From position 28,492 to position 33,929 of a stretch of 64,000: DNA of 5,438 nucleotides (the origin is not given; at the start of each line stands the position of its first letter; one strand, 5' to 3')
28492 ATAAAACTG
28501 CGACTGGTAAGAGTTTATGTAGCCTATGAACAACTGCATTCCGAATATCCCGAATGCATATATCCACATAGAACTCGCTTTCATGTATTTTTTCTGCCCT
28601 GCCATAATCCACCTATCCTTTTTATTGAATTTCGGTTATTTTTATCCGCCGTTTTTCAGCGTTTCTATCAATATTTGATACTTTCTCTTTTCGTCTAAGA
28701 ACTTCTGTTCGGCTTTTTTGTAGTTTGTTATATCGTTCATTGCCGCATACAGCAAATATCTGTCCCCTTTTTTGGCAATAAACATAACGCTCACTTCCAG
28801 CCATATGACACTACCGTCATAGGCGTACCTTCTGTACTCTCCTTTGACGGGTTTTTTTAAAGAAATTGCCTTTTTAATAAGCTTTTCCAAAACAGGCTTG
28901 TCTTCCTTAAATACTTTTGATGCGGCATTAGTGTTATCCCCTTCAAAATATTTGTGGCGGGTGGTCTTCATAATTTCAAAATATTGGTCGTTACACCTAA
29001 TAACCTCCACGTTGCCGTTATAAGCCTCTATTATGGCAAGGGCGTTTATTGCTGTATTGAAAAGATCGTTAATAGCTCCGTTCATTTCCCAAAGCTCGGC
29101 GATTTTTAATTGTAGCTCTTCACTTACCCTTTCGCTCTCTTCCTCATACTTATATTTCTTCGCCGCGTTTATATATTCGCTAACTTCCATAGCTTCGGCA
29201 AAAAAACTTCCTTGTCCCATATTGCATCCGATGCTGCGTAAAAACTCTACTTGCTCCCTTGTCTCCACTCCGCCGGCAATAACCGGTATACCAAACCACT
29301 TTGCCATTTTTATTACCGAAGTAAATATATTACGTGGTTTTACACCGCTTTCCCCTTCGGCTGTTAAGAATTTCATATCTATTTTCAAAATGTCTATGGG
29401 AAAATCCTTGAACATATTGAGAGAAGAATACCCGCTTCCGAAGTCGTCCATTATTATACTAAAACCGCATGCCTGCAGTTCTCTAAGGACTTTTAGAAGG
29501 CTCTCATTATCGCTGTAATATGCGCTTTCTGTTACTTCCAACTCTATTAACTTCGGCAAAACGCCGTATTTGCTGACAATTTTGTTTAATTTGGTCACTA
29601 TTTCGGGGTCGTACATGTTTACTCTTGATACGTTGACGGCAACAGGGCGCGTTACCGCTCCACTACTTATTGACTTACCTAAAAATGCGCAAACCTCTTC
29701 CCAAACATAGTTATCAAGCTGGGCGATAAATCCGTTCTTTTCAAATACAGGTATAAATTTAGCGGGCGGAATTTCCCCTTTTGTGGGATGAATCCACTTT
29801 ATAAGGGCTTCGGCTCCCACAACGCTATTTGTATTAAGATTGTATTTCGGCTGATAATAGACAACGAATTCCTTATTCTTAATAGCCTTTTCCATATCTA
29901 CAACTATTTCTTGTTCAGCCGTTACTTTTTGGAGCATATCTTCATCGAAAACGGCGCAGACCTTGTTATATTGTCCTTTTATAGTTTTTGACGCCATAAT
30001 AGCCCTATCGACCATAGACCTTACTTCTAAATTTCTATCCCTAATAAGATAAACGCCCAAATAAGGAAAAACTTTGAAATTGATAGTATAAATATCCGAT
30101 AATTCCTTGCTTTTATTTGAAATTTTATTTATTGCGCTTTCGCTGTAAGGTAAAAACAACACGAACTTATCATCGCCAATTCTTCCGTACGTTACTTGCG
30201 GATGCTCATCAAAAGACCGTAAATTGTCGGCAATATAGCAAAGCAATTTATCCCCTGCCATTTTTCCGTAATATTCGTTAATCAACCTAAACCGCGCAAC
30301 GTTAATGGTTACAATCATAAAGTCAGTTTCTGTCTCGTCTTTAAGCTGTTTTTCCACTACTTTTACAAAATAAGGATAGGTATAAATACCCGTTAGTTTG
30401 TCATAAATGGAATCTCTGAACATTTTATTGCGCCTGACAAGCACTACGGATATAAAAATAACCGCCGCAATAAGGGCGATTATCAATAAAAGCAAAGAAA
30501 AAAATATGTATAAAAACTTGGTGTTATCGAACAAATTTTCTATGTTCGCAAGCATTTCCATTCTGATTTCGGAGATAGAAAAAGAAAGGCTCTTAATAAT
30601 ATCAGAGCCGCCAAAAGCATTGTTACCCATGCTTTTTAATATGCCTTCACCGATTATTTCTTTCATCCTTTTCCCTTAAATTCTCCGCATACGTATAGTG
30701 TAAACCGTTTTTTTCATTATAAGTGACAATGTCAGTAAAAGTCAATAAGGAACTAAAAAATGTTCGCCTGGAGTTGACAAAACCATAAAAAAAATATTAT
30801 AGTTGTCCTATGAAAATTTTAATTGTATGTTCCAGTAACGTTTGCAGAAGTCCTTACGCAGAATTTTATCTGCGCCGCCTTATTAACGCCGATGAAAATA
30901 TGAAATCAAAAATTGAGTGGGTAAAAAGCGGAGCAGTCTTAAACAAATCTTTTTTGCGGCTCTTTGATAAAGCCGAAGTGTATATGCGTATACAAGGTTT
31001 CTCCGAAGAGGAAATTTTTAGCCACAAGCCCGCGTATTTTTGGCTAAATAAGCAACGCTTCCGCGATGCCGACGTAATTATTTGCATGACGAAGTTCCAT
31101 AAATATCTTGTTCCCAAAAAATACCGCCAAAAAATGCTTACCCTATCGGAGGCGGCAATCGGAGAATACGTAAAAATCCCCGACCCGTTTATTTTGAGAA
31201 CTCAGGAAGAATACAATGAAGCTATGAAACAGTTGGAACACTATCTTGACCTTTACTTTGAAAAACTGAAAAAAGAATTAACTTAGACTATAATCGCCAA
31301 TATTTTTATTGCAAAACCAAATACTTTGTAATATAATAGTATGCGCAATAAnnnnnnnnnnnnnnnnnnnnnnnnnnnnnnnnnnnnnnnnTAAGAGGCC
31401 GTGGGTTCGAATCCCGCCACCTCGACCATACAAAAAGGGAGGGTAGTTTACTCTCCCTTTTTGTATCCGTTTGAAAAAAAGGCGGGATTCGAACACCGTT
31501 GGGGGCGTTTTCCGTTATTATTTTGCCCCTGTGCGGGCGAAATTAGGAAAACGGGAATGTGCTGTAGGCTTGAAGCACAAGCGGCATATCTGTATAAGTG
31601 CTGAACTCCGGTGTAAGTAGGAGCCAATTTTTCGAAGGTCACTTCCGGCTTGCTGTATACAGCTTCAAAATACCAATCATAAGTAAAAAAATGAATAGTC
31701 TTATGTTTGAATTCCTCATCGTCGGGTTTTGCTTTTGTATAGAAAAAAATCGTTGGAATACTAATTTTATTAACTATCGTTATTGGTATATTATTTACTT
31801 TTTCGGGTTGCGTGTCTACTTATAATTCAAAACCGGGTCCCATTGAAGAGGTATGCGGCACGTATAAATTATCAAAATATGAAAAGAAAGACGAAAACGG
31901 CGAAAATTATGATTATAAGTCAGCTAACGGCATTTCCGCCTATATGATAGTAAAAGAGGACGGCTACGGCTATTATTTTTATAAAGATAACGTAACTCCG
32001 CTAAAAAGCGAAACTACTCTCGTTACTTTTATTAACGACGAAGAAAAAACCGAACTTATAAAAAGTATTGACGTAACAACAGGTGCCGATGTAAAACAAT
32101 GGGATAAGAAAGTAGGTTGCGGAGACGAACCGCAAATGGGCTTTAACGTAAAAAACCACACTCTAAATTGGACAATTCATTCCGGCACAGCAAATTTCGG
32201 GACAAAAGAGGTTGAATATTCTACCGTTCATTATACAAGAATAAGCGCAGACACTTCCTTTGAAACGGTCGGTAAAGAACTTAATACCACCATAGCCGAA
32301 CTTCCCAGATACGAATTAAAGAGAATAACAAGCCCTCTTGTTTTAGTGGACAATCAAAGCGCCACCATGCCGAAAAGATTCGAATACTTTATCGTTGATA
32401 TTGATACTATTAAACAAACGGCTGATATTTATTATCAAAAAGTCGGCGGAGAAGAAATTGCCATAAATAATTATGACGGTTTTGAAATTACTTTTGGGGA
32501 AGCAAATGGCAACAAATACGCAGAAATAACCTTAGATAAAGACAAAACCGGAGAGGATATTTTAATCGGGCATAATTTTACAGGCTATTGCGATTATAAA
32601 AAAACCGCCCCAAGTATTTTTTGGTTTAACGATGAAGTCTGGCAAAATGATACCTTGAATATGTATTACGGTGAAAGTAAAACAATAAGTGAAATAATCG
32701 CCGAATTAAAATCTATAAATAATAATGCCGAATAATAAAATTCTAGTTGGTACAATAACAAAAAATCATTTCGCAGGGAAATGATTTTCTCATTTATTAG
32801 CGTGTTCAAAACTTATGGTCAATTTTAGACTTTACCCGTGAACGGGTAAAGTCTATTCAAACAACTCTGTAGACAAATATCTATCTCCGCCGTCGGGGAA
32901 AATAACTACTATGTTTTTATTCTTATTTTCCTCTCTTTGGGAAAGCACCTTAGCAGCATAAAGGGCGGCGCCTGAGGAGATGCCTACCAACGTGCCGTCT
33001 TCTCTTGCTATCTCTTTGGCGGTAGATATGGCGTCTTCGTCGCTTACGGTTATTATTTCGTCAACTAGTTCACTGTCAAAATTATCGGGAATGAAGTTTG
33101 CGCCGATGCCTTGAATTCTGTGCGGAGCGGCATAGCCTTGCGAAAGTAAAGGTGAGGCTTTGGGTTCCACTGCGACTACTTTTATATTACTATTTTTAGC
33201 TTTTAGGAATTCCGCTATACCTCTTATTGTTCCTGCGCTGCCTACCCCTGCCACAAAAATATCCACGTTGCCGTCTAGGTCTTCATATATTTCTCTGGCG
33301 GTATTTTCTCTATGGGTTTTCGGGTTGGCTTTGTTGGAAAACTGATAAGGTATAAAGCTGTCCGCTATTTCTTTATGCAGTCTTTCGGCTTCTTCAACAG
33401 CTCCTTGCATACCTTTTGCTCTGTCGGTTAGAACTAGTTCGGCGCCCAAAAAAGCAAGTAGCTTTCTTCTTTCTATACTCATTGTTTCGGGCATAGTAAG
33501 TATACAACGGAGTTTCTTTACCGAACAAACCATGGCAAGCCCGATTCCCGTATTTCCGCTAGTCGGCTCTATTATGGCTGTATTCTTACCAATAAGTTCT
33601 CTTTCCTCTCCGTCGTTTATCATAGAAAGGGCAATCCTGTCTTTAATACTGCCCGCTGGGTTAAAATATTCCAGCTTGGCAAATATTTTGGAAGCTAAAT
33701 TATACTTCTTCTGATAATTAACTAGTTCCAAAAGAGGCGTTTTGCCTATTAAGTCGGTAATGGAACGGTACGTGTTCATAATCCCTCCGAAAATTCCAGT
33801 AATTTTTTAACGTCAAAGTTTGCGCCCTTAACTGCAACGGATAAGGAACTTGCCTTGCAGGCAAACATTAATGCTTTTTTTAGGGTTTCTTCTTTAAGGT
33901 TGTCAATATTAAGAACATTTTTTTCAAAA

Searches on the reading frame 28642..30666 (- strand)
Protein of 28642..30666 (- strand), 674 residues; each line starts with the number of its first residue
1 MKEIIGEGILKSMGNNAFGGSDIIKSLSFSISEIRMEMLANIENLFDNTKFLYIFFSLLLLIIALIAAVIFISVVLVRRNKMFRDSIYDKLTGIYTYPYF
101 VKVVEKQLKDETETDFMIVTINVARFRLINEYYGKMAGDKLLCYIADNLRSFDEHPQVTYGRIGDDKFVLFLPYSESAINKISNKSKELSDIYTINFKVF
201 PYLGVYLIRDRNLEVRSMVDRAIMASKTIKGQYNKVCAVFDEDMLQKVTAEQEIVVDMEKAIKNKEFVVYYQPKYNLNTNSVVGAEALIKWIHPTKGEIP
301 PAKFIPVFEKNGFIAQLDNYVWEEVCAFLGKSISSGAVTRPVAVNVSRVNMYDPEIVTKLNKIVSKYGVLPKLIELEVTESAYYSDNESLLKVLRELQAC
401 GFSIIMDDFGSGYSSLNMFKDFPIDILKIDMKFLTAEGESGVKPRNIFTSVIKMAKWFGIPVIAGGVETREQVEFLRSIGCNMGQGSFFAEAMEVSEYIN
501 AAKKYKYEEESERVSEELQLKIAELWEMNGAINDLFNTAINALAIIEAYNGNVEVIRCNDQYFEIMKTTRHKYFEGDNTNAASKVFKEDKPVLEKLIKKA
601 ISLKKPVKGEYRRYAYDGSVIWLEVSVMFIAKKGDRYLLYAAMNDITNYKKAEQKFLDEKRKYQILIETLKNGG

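Call 8: search_protein_families(library=pfam, proteins=[window:28642-30666:-])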
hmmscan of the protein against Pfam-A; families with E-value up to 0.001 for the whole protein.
window:28642-30666:- (674 aa): 4 families
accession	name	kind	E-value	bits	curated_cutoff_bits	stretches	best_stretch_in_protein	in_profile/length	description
PF00563.25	EAL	-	1.7e-64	217.9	31.3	1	258-491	4-235/236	EAL domain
PF00990.26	GGDEF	-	1.6e-15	57.6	23.8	1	87-230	2-155/161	Diguanylate cyclase, GGDEF domain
PF08447.18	PAS_3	-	1.6e-06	28.7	25.6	1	556-635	2-81/89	PAS fold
PF13426.13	PAS_9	-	0.00045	20.9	27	0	549-647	7-102/103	PAS domain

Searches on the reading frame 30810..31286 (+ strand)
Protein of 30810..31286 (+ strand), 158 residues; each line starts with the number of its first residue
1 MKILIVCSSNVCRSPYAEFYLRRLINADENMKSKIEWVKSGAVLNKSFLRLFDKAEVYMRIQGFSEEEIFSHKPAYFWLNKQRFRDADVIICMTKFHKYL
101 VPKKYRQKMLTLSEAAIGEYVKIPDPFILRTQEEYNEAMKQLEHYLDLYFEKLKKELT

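Call 8: search_protein_families(library=pfam, proteins=[window:30810-31286:+])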
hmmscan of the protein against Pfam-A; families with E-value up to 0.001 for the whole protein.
window:30810-31286:+ (158 aa): 1 family
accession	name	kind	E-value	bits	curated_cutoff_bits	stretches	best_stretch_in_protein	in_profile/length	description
PF01451.26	LMWPc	-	3.2e-12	47.3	23.2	1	3-146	1-140/144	Low molecular weight phosphotyrosine protein phosphatase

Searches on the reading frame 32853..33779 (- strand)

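Call 8: search_protein_families(library=pfam, proteins=[window:32853-33779:-])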
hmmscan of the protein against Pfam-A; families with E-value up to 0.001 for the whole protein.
window:32853-33779:- (308 aa): 1 family
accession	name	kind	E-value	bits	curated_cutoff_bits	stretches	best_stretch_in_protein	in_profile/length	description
PF00291.31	PALP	-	4.7e-74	249.8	35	1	7-296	1-295/295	Pyridoxal-phosphate dependent enzyme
